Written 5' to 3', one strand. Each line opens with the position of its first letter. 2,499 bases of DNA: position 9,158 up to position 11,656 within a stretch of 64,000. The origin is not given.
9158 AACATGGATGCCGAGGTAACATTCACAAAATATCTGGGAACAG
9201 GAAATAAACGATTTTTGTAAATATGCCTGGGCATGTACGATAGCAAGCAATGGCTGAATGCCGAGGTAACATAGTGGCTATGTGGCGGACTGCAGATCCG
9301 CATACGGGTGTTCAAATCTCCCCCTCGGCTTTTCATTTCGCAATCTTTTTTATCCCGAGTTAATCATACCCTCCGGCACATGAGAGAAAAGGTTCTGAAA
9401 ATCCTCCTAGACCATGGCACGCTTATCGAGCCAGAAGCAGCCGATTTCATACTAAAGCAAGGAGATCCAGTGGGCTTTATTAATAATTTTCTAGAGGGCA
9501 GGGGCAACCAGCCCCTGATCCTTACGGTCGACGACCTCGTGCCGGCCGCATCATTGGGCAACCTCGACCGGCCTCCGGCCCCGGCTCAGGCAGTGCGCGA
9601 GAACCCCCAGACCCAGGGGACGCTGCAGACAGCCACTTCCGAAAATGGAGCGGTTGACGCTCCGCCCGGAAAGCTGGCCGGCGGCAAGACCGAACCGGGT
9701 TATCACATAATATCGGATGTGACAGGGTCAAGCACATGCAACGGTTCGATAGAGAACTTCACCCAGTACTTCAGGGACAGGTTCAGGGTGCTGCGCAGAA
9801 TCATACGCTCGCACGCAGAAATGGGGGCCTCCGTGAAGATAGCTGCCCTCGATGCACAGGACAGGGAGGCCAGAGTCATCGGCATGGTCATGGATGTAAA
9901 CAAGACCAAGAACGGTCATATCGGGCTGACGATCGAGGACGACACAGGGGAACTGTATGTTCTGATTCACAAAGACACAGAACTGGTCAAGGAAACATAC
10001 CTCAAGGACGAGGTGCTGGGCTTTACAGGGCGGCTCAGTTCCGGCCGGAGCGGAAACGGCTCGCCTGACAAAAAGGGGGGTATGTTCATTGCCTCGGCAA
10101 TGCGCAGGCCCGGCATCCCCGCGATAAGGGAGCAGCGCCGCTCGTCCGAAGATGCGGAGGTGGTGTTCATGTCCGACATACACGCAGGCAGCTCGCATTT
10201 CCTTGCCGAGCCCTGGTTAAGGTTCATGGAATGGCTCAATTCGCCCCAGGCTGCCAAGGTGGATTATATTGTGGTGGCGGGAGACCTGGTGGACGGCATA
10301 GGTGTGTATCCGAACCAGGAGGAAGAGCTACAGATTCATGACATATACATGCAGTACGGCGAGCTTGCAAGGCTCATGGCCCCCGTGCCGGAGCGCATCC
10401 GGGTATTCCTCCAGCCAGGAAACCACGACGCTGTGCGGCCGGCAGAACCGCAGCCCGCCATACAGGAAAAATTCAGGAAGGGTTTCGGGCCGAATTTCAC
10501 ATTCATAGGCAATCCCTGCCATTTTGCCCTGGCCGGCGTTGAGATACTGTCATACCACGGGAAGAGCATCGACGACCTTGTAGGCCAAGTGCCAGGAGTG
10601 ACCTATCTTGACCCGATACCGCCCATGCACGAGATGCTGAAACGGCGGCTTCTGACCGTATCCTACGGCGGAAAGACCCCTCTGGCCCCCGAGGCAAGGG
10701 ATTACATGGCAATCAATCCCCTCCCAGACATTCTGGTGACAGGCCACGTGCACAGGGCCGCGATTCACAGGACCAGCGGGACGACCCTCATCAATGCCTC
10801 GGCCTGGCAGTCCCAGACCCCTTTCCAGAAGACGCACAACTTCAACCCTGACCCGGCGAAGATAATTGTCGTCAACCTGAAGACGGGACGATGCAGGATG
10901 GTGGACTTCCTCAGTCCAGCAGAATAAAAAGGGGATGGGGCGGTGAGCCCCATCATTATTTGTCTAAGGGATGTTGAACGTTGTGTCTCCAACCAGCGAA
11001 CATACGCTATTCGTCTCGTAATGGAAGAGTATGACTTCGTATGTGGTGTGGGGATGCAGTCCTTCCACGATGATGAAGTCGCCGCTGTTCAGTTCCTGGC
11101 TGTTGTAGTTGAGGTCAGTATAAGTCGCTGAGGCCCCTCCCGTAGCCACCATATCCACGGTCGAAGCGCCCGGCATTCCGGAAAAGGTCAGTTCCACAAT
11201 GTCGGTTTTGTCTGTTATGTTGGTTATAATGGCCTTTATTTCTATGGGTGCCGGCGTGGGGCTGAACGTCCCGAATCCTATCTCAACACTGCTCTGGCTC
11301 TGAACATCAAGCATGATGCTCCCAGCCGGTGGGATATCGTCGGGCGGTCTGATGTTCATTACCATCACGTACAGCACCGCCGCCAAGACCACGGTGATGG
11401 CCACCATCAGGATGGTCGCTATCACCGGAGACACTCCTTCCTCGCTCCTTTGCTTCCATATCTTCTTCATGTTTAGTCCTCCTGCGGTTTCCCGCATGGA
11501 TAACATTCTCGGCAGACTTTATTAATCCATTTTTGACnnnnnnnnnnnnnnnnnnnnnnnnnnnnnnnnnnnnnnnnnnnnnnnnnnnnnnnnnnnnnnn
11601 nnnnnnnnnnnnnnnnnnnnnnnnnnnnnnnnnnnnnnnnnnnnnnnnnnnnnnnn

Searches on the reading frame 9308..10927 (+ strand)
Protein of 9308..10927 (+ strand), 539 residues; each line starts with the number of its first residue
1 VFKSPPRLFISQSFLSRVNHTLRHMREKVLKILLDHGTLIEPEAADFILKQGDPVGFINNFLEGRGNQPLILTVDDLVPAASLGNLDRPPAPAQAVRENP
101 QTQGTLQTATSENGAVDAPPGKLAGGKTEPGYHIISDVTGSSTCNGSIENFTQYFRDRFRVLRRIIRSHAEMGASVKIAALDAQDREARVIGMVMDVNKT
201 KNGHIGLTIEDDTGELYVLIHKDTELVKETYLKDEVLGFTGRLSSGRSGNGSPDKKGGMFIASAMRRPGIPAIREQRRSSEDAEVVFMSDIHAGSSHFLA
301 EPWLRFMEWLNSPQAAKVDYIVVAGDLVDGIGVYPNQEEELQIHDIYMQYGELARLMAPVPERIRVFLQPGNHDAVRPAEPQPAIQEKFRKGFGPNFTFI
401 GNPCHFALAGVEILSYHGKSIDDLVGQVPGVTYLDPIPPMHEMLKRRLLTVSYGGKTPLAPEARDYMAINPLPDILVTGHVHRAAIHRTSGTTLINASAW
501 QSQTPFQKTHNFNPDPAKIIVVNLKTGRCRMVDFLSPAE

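Call 9: search_protein_families(library=pfam, proteins=[window:9308-10927:+], max_evalue=0.001)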
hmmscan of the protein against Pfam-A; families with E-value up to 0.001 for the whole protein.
window:9308-10927:+ (539 aa): 4 families
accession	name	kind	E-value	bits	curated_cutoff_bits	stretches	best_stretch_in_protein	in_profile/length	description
PF00149.33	Metallophos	-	7.1e-14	53.1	21.5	1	285-483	3-190/191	Calcineurin-like phosphoesterase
PF04042.21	DNA_pol_E_B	-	1.9e-12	47.5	29.1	1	285-482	1-205/210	DNA polymerase alpha/epsilon subunit B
PF12850.12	Metallophos_2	-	2.9e-05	24.6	27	1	285-497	3-132/154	Calcineurin-like phosphoesterase superfamily domain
PF01336.31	tRNA_anti-codon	-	6.3e-05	23.3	27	1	189-248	2-62/75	OB-fold nucleic acid binding domain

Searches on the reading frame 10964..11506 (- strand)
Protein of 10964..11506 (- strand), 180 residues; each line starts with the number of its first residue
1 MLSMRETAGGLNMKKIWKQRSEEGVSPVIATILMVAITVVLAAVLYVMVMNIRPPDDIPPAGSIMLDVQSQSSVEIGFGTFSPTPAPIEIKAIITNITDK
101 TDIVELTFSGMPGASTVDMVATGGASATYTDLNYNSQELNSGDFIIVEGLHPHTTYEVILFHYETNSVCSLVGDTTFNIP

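Call 9: search_protein_families(library=pfam, proteins=[window:10964-11506:-], max_evalue=0.001)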
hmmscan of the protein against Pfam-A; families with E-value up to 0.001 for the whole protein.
window:10964-11506:- (180 aa): 1 family
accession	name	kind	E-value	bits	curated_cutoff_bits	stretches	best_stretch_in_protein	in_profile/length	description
PF07790.16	Pilin_N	-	5.9e-10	40.3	25.2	1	23-75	1-53/78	Archaeal Type IV pilin, N-terminal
